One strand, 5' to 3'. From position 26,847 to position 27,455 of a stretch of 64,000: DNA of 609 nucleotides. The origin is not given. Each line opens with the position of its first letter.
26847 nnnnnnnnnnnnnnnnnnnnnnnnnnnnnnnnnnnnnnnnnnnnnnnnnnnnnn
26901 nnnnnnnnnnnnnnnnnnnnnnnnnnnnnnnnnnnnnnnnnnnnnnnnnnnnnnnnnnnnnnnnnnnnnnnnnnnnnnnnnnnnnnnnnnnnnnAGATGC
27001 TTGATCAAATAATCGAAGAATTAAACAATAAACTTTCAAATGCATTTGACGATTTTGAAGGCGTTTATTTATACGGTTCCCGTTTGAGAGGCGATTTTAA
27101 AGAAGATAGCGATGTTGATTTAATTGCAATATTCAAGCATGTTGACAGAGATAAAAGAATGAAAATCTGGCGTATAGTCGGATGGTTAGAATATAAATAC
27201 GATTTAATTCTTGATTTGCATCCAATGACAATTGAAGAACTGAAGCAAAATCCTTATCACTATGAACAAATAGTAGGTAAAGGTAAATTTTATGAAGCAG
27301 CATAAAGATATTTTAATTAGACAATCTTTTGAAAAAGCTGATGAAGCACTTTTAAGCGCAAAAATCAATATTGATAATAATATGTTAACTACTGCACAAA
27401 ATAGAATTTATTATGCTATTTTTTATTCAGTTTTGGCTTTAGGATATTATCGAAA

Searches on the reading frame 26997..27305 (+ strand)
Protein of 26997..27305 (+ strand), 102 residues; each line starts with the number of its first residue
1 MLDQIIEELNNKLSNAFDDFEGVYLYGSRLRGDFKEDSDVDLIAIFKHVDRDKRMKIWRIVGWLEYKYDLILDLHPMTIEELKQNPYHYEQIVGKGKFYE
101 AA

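Call 59: search_protein_families(library=pfam, proteins=[window:26997-27305:+], max_evalue=0.001)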
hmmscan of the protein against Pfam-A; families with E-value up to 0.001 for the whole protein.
window:26997-27305:+ (102 aa): 3 families
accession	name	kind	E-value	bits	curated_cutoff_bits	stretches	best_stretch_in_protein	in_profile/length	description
PF01909.29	NTP_transf_2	-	2.9e-12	47.3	21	1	11-97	6-91/93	Nucleotidyltransferase domain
PF18765.7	Polbeta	-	3.8e-09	37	26.9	1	9-71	3-67/93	Polymerase beta, Nucleotidyltransferase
PF22600.2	MTPAP-like_central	-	9.7e-06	26.1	27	1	4-61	24-80/139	Poly(A) RNA polymerase, mitochondrial-like, central palm domain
